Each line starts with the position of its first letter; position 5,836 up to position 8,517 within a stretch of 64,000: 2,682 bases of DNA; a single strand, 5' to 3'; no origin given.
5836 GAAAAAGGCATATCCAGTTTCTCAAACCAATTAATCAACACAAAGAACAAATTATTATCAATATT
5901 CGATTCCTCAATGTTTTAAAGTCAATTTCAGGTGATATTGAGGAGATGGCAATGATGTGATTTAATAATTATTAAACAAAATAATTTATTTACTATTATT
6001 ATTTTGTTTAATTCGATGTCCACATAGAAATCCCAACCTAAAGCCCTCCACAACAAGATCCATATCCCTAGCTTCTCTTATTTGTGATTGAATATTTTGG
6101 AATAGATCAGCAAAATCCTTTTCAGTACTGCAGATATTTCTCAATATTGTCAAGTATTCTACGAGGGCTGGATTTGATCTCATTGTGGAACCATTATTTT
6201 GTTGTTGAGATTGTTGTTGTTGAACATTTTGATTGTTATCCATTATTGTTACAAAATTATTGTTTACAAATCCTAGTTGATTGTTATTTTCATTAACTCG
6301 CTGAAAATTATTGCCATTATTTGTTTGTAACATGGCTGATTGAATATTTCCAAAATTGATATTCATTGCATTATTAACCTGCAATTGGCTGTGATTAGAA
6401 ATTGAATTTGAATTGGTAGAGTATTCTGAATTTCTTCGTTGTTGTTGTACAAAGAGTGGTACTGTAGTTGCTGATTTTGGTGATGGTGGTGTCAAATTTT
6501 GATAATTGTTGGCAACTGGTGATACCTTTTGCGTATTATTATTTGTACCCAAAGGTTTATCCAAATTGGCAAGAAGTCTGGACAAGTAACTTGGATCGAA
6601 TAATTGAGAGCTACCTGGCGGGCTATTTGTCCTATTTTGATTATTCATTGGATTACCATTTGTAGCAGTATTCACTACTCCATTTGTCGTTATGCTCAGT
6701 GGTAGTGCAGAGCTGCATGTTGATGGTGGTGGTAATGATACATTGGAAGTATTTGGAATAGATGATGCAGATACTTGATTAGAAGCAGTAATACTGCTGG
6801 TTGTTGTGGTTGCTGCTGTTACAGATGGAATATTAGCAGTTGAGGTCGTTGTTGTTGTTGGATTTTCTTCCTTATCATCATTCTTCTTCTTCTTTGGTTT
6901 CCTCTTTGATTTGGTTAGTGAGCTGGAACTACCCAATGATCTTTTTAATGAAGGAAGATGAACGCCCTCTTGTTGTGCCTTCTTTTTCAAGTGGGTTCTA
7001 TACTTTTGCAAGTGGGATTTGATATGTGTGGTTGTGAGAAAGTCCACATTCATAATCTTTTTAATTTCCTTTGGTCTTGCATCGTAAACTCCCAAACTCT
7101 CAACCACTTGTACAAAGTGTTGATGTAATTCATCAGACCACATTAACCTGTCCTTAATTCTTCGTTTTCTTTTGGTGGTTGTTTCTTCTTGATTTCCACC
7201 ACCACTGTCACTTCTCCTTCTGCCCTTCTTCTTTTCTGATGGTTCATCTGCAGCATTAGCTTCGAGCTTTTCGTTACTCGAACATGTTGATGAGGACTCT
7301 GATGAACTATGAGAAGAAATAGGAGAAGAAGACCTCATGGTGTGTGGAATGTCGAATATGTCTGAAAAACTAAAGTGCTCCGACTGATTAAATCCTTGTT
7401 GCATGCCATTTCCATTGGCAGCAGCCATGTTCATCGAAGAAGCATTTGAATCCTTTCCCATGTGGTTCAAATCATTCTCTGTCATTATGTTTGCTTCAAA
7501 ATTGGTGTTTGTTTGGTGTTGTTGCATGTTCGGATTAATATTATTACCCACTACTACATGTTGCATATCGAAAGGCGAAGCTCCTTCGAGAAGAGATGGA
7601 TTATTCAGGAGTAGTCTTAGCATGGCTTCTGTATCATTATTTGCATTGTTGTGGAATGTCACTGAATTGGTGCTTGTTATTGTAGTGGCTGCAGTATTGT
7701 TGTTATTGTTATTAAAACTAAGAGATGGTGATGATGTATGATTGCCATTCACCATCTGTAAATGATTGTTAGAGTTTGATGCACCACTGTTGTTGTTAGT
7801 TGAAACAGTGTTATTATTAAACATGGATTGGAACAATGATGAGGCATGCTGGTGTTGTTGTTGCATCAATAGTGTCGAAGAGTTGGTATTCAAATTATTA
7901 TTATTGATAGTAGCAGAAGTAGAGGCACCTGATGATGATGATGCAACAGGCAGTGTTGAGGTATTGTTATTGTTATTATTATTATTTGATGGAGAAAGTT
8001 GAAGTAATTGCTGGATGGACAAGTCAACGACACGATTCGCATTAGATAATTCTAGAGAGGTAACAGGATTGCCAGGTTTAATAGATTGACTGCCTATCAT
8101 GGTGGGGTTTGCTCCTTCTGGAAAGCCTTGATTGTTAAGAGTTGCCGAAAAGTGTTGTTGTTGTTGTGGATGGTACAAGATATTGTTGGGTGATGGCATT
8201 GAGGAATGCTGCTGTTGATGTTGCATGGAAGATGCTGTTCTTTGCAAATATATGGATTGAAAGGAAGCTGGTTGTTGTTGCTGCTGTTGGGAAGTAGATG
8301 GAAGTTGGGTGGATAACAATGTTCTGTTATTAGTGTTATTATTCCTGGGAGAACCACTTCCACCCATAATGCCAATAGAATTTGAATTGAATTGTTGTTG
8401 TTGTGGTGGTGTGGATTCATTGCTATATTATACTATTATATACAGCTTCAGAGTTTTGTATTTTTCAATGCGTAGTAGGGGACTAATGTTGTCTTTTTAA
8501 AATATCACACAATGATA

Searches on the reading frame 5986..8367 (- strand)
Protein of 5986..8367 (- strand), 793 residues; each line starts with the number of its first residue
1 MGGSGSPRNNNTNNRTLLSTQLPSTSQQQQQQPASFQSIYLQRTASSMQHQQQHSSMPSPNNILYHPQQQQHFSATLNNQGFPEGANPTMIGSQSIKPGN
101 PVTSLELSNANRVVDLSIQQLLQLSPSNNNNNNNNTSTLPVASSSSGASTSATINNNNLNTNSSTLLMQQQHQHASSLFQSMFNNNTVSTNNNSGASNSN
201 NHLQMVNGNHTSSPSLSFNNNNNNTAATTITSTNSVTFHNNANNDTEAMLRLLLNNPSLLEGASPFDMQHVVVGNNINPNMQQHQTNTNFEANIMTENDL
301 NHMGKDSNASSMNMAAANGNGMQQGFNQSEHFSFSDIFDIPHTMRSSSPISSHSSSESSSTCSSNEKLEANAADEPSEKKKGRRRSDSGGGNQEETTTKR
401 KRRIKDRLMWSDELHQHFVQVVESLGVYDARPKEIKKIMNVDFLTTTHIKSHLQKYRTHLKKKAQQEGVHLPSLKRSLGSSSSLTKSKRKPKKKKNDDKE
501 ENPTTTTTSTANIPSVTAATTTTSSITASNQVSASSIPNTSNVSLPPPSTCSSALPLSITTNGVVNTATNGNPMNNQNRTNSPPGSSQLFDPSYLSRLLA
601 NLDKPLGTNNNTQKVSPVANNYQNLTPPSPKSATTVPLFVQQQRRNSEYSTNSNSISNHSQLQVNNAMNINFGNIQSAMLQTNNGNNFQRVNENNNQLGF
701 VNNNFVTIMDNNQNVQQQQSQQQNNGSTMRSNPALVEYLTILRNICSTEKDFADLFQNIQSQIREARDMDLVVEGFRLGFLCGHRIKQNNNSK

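Call 27: find_encoding_contigs(protein=window:5986-8367:-, flank=2000, max_places=3)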
Protein window:5986-8367:- (793 aa): no gene with exactly this product is on record in the collection.

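Call 71: search_protein_families(library=pfam, proteins=[window:5986-8367:-], max_evalue=0.001)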
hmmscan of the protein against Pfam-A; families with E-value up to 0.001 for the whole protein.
window:5986-8367:- (793 aa): 1 family
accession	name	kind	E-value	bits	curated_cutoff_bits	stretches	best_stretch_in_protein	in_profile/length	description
PF00249.37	Myb_DNA-binding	-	1.4e-05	25.5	24.4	1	408-457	2-46/46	Myb-like DNA-binding domain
